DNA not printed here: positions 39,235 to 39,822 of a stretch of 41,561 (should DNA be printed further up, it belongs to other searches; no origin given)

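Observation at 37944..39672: MBOAT followed by only a 95-aa single-TM protein; no AlgJ/AlgX/DltD/PatB-type periplasmic transferase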

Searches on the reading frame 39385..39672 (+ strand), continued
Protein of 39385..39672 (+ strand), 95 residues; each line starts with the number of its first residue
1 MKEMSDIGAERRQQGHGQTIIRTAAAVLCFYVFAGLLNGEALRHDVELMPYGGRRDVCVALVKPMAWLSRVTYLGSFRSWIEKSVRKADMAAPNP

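Call 36: find_homologous_proteins(query=L001:11587-12351:+, max_evalue=1e-20)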
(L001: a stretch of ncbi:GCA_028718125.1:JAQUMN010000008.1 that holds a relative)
Query L001:11587-12351:+ (255 aa): 13 proteins with E <= 1e-20 among 1176 candidates.
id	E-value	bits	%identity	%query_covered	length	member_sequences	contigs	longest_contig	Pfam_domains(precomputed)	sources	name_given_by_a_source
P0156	5.5e-168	575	100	100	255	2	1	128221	PF04311.21,PF19040.7,PF13472.13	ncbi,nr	ncbi:MAG: DUF459 domain-containing protein [Kiritimatiellae bacterium]|nr:DUF459 domain-containing p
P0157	1.9e-116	406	73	95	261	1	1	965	PF04311.21,PF19040.7,PF13472.13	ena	-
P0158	7.2e-109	381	70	95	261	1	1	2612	PF04311.21,PF19040.7,PF13472.13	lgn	-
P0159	7.7e-96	339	63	98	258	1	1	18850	PF04311.21,PF19040.7,PF13472.13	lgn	-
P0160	9.6e-82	292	56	94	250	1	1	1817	PF04311.21,PF19040.7,PF13472.13,PF00657.29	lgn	-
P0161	1.7e-80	288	59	79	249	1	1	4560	PF04311.21,PF13472.13,PF00657.29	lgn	-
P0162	1.5e-70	256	53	85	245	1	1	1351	PF04311.21,PF13472.13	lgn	-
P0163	1.0e-63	233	50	85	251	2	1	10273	PF04311.21,PF13472.13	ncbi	-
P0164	4.7e-63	231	50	79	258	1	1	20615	PF04311.21,PF19040.7,PF13472.13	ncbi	-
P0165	9.6e-58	214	45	88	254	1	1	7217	PF04311.21,PF19040.7,PF13472.13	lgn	-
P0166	1.9e-57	213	51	76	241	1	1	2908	PF04311.21,PF13472.13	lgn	-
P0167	1.0e-52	197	47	78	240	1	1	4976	PF04311.21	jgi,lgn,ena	-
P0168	4.7e-25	107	33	86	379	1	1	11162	PF04311.21,PF13472.13,PF00657.29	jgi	jgi:lysophospholipase L1-like esterase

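Call 37: list_cluster_members(proteins=[P0001, P0163, P0164, P0160, P0161, P0162, P0165, P0166, P0167])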
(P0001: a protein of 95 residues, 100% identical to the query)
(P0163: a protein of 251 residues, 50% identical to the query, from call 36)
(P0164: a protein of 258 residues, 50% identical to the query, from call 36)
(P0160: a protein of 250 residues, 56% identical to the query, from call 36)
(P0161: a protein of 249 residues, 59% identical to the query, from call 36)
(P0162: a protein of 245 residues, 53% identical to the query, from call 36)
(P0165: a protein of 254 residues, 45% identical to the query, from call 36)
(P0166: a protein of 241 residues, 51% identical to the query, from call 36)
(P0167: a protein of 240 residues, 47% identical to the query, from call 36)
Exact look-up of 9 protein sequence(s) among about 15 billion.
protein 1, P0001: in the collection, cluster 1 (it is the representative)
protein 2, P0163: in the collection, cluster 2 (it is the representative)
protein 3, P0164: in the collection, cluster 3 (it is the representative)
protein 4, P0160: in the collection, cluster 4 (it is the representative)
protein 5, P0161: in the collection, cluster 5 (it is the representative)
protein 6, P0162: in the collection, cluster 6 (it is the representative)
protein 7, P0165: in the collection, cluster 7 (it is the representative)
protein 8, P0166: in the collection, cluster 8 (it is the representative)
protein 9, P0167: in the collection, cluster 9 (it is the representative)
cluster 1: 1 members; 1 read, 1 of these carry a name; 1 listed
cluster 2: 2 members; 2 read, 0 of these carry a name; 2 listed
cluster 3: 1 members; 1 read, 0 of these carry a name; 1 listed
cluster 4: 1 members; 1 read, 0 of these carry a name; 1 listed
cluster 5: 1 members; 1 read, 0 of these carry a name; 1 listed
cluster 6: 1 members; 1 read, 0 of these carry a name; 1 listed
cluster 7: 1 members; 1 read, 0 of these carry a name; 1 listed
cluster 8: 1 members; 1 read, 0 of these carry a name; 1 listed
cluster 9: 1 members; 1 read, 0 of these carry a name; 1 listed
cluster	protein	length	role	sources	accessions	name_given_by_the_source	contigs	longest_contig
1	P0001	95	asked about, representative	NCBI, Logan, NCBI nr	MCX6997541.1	MAG: hypothetical protein NTV49_10755 [Kiritimatiellaeota bacterium] | hypothetical protein [Kiritimatiellota bacterium]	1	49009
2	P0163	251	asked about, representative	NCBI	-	-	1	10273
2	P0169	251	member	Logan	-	-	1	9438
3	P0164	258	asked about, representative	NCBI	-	-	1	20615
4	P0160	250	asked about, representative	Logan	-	-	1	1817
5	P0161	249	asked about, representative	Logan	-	-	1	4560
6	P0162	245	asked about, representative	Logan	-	-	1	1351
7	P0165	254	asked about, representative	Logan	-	-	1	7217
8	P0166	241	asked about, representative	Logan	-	-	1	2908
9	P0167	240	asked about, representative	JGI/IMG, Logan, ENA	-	-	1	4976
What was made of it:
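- Tried and rejected: A search for the MAG's own DUF459 protein gave 13 hits, none from the 49-kb contig and none carrying an NTV49 locus tag (calls 36, 37).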

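Call 38: find_encoding_contigs(protein=P0161, flank=5000, max_places=3)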
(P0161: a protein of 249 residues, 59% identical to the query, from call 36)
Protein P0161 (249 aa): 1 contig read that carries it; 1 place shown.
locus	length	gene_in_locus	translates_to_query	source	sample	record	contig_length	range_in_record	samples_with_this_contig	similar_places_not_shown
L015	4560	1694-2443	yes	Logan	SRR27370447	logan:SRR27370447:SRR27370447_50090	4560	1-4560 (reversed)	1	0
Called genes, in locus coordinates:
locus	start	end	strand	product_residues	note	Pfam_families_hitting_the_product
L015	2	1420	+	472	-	?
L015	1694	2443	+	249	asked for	PF00657:Lipase_GDSL (weak), PF13472:Lipase_GDSL_2, PF04311:DUF459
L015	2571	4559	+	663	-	?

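Call 39: find_encoding_contigs(protein=P0160, flank=5000, max_places=3)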
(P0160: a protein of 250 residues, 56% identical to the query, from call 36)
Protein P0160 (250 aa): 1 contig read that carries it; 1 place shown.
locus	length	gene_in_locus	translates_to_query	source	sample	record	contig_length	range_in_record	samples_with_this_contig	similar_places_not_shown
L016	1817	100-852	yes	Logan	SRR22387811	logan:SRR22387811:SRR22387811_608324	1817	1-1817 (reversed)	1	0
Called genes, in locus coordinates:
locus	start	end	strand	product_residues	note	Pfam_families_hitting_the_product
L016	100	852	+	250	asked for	PF00657:Lipase_GDSL (weak), PF19040:SGNH (faint), PF13472:Lipase_GDSL_2, PF04311:DUF459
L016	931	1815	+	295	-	?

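Call 43: search_protein_families(library=pfam, alignment_id=A2, max_evalue=1)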
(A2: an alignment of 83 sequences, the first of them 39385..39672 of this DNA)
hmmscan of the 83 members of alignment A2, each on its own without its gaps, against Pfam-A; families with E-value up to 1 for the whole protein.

A. member 1, window:39385-39672:+ (95 aa): 0 families

B. families by the number of members that match (of 83 scanned): 17 families
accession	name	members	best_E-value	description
PF17524.7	CnrY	1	0.0068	Anti-sigma factor CnrY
PF11070.13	DUF2871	1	0.022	Protein of unknown function (DUF2871)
PF15562.11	Imm17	1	0.028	Immunity protein 17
PF12595.13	iRhom1-2_N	1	0.041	Inactive rhomboid proteins 1/2, N-terminal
PF21458.3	SelB-wing_1_3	1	0.056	Selenocysteine-specific elongation factor, winged helix 1/3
PF17197.9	DUF5134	1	0.068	Domain of unknown function (DUF5134)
PF05702.16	Herpes_UL49_5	1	0.07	Herpesvirus UL49.5 envelope/tegument protein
PF24069.1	DUF7364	1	0.072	Family of unknown function (DUF7364)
PF00860.26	Xan_ur_permease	1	0.077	Permease family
PF03348.21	Serinc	1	0.087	Serine incorporator (Serinc)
PF07297.17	DPM2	1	0.095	Dolichol phosphate-mannose biosynthesis regulatory protein (DPM2)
PF20764.2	DUF6837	1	0.12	Domain of unknown function (DUF6837)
PF05703.16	Auxin_canalis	1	0.14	Auxin canalisation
PF02635.20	DsrE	1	0.14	DsrE/DsrF-like family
PF03820.22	SFXNs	1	0.26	Sideroflexins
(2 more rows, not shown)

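Call 44: search_solved_structures(query=A2, max_evalue=10, show_alignments=2)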
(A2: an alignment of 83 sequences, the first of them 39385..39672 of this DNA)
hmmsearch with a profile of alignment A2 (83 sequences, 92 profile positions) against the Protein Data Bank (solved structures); distinct sequences matched with E-value up to 10: 0.
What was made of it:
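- Tried and rejected: The family profile against PDB sequences at E<=10 gave no hit (call 44).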

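Call 51: find_related_loci(query=A1, collection=metagenome_contigs, flank=10000)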
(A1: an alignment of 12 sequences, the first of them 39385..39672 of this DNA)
Query A1 (95 aa) in metagenome_contigs; peptide patterns used: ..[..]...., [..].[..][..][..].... (x = any residue, [..] = any of these).
600 stretches matched a pattern (row limit reached: there are more); 5 encode a relative of the query (tblastn E <= 1e-3); 5 distinct loci.
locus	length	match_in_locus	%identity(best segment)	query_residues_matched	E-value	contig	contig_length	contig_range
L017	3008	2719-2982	65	1-88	1e-38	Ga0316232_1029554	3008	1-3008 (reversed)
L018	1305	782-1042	66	1-87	2e-37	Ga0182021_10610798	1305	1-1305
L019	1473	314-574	66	1-87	1e-36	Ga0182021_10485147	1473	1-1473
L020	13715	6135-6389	53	1-85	4e-28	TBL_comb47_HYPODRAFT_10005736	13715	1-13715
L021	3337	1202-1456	52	1-85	7e-28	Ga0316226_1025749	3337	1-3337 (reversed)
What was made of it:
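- Tried and rejected: With A1 on metagenome_contigs it returned 5 loci (call 51).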

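Call 52: predict_structure(alignment_id=A2)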
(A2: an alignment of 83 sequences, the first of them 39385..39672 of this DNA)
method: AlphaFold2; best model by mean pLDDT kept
length: 95 residues; sequences in the alignment: 83
mean_pLDDT: 91.0   pTM: 0.63
mean pLDDT of the five models: 91.0, 90.8, 90.3, 89.5, 89.1
residues with pLDDT >= 90: 67; 70-90: 26; 50-70: 2; < 50: 0
segments of 3 or more residues with pLDDT < 50: none
pLDDT, mean of each block of 10 residues (from residue 1): 82 92 97 91 95 96 92 90 90 78
secondary structure, 60 per line:
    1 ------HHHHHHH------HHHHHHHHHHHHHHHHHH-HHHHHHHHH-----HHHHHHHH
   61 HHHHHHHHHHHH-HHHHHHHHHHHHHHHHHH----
elements in order: H7-13 H20-37 H39-47 H53-72 H74-91
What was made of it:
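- On PatB / DUF459 SGNH O-acyltransferase: AF2 model with pLDDT 91: TM helix 20-37 plus helices 39-47, 53-72 and 74-91 (call 52).
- The AF2 model of the small protein has matching architecture (call 52).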

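Call 57: fold_search(model_id=the predicted structure, library=pdb)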
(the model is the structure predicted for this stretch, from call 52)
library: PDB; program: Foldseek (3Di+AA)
matches with E <= 10: 39; with E <= 0.001: 0
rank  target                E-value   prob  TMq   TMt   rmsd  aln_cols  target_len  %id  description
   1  2mpk_MODEL_1_A        1.7e+00  0.18  0.29  0.35  11.8        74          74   19  Characterization and structure of the MIT1 domain of a chitin synthase from the Oomycete Saprolegnia monoica (released 2015-05-27)
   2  4bpd_B                2.4e+00  0.14  0.29  0.28  13.7        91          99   13  Structure determination of an integral membrane kinase (released 2014-05-07)
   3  6lqo_J                3.4e+00  0.08  0.25  0.25  10.7        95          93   12  EBV tegument protein BBRF2/BSRF1 complex (released 2020-10-07)
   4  1i6z_MODEL_1_A        3.4e+00  0.08  0.28  0.22  11.9        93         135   13  BAG DOMAIN OF BAG1 COCHAPERONE (released 2001-09-06)
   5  3ze3_C                4.2e+00  0.12  0.28  0.29   7.4        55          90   13  Crystal structure of the integral membrane diacylglycerol kinase - delta7 (released 2013-05-22)
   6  2mi7_MODEL_1_A        4.7e+00  0.14  0.31  0.41   9.8        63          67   17  Solution NMR structure of alpha3Y (released 2014-08-20)
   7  5ham_A                5.3e+00  0.18  0.31  0.12   7.8        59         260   14  Structure of Rickettsia bellii effector protein RickCE (released 2016-07-27)
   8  5dwk_A                5.3e+00  0.11  0.30  0.30   9.4        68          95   12  Diacylglycerol Kinase solved by multi crystal multi orientation native SAD (released 2016-03-23)
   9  6s1k_E                5.3e+00  0.11  0.30  0.28  10.4        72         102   17  E. coli Core Signaling Unit, carrying QQQQ receptor mutation (released 2020-01-22)
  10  4ddj                  5.7e+00  0.07  0.24  0.28  11.7        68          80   13  Crystal structure of saposin A in complex with lauryldimethylamine-N-oxide (LDAO) (released 2012-02-15)
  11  9b77_A                5.7e+00  0.04  0.23  0.10  10.6        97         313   10  Cryo-EM Structure of the Glycosyltransferase ArnC from Salmonella enterica in the Apo State Determined on Krios micros (released 2025-02-05)
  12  8r2w_A                6.0e+00  0.12  0.27  0.11   5.5        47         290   21  Crystal structure of hydroxyquinol-1,2-dioxygenase from Trametes versicolor (TvHDX1) (released 2024-11-13)
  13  3k6c_A                6.0e+00  0.11  0.33  0.34   8.3        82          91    7  Crystal structure of protein ne0167 from nitrosomonas europaea (released 2009-10-27)
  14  9e84_D                6.0e+00  0.06  0.26  0.04  14.0        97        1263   13  De Novo Mycobacterium tuberculosis transcription initiation promoter complex with 6-mer RNA and disordered Sigma-A reg (released 2025-10-01)
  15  6yys_H                6.4e+00  0.12  0.32  0.06   8.4        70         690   18  Structure of Mycobacterium smegmatis HelD protein in complex with RNA polymerase core - State II, primary channel enga (released 2020-11-04)
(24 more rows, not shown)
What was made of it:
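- Tried and rejected: Foldseek of the AF2 model against PDB gave nothing below E=1.7, as expected for a few helices (call 57).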

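Call 58: search_solved_structures(query=L001:11587-12351:+, max_evalue=0.001)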
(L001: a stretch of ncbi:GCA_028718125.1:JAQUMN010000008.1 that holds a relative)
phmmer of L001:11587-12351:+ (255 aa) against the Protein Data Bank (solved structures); distinct sequences matched with E-value up to 0.001: 4.
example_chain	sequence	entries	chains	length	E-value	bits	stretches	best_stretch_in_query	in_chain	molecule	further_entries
7trr_A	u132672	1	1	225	1.3e-14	57.6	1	40-239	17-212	Peptidoglycan O-acetyltransferase B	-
7tjb_A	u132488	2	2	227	1.3e-14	57.6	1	40-239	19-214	Peptidoglycan O-acetyltransferase B | Periplasmic protein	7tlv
8gr2_A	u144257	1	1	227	4.5e-14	55.8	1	36-232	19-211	DUF459 domain-containing protein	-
8tlb_A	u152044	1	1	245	1.4e-12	50.9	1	36-232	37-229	Peptidoglycan O-acetyltransferase B (PatB)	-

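Call 62: search_dna_similar(query=P0124, collection=plasmids, mode=protein, max_rows=15, max_evalue=0.00001)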
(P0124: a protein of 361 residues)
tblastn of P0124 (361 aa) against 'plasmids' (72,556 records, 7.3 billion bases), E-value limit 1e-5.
Records with a match: 21; places in all: 21; records where one place covers at least 80% of the query: 0.
Best place of each record, by identity: <60% 21.
By first word of the organism name: Providencia 5; Sinorhizobium 4; Proteus 2; Neisseria 2; Shinella 1; Methylobacterium 1; Methylorubrum 1; Sphingomonas 1; Novosphingobium 1; Citrobacter 1; and 2 more.
By predicted mobility (MOB-suite, as given by PLSDB): non-mobilizable 12; mobilizable 5; conjugative 4.
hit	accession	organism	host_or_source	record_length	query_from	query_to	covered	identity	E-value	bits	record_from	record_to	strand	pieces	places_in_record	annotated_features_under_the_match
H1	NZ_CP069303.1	Shinella sp. PSBB067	monoisolate,Minnesota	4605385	140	343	57%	36.3%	3e-28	123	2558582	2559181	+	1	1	none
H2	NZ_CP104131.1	Sinorhizobium sp. K101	Phaseolus vulgaris,cell ...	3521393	144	343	55%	34.0%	4e-23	108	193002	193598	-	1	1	none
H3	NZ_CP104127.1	Sinorhizobium sp. M103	Phaseolus vulgaris,cell ...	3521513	144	343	55%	34.0%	4e-23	108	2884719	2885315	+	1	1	none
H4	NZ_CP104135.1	Sinorhizobium sp. C101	Phaseolus vulgaris,cell ...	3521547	144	343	55%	34.0%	4e-23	108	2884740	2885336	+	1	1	none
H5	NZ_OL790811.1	Proteus mirabilis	-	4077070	152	347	54%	33.2%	2e-22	106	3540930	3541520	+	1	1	none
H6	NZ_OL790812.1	Proteus mirabilis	-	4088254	152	347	54%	33.2%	2e-22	106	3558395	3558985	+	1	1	none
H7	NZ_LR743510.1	Methylobacterium bullatum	-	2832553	145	343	55%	31.5%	2e-19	97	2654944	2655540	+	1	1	none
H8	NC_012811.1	Methylorubrum extorquens AM1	-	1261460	142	340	55%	30.3%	4e-16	87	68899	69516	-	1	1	none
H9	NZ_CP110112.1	Sphingomonas sp. R1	Solanum lycopersicum,Tomato (Solanum ...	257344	151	358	58%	28.4%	3e-10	69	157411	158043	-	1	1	GDSL-type esterase/lipase family protein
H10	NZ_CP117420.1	Novosphingobium humi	Single cell,Soil from military shooting ...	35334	147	358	59%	26.8%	1e-8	64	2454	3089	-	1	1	GDSL-type esterase/lipase family protein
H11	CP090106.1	Sinorhizobium meliloti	Medicago,Cell culture,Plant nodule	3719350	149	311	45%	33.7%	2e-16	88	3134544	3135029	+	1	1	none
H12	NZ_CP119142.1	Neisseria gonorrhoeae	Homo sapiens,whole organism,synovial ...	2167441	152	350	55%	27.5%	6e-17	90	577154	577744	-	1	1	none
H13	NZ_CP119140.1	Neisseria gonorrhoeae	Homo sapiens,whole organism,blood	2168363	152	350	55%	27.5%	6e-17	90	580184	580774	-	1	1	none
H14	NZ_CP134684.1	Citrobacter portucalensis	Larus michahellis,bacteria,cloaca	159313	152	347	54%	27.9%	6e-16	87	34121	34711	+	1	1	SGNH family hydrolase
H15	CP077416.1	Acinetobacter junii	cell culture,soil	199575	152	346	54%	26.3%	9e-17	89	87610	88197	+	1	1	record has no annotation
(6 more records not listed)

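Call 63: get_annotated_region(hit=H12, flank=3500)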
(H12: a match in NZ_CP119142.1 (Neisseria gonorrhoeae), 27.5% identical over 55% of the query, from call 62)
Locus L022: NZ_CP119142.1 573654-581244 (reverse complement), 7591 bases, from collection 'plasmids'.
description: Neisseria gonorrhoeae strain 2022NG-0032 plasmid p2022NG-0032_1, complete sequence
organism: Neisseria gonorrhoeae (NCBI taxid 485)
taxonomy: Bacteria; Pseudomonadota; Betaproteobacteria; Neisseriales; Neisseriaceae; Neisseria; Neisseria gonorrhoeae
host: -; source: Homo sapiens,whole organism,synovial fluid; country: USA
typing (MOB-suite, as given by PLSDB): non-mobilizable
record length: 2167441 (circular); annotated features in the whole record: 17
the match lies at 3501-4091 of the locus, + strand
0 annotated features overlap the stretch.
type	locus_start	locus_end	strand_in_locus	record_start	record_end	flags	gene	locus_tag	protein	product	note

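Call 64: get_annotated_region(hit=H1, flank=3500)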
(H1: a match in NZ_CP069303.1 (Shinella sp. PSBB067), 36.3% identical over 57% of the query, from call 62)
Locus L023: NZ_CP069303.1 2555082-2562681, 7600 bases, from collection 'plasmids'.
description: Shinella sp. PSBB067 plasmid unnamed1, complete sequence
organism: Shinella sp. PSBB067 (NCBI taxid 2715959)
taxonomy: Bacteria; Pseudomonadota; Alphaproteobacteria; Hyphomicrobiales; Rhizobiaceae; Shinella; Shinella sp. PSBB067
host: -; source: monoisolate,Minnesota; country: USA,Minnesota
typing (MOB-suite, as given by PLSDB): non-mobilizable; mating-pair formation MPF_T
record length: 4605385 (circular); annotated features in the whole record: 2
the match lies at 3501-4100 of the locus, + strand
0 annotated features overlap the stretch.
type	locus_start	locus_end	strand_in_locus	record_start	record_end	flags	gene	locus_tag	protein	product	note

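Call 65: get_annotated_region(hit=H5, flank=3500)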
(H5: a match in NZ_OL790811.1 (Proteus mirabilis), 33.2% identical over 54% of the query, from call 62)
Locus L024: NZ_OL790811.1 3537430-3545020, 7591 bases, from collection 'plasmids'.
description: Proteus mirabilis strain H63 plasmid unnamed, complete sequence
organism: Proteus mirabilis (NCBI taxid 584)
taxonomy: Bacteria; Pseudomonadota; Gammaproteobacteria; Enterobacterales; Morganellaceae; Proteus; Proteus mirabilis
host: -; source: -; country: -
typing (MOB-suite, as given by PLSDB): mobilizable; relaxase MOBP
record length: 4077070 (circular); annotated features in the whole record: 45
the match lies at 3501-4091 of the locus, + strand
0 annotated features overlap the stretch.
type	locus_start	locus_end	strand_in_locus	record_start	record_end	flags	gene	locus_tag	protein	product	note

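Call 74: find_encoding_contigs(protein=P0073, flank=6000, max_places=1)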
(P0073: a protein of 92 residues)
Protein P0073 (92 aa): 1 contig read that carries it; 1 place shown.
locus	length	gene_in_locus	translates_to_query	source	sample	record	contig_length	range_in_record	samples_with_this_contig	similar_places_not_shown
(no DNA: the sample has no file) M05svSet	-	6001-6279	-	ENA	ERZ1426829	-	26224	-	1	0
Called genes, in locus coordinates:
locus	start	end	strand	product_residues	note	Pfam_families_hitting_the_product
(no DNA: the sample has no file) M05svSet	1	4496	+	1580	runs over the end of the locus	PF23914:TPR_CcmH_CycH (faint), PF07719:TPR_2 (faint), PF13428:TPR_14 (faint), PF13432:TPR_16 (faint), PF14559:TPR_19 (faint)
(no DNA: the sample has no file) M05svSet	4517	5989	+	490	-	PF03062:MBOAT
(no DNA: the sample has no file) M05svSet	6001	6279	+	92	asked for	-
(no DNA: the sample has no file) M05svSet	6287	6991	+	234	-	PF19040:SGNH (faint), PF00657:Lipase_GDSL (weak), PF04311:DUF459, PF13472:Lipase_GDSL_2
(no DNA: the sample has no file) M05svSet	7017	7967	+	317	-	?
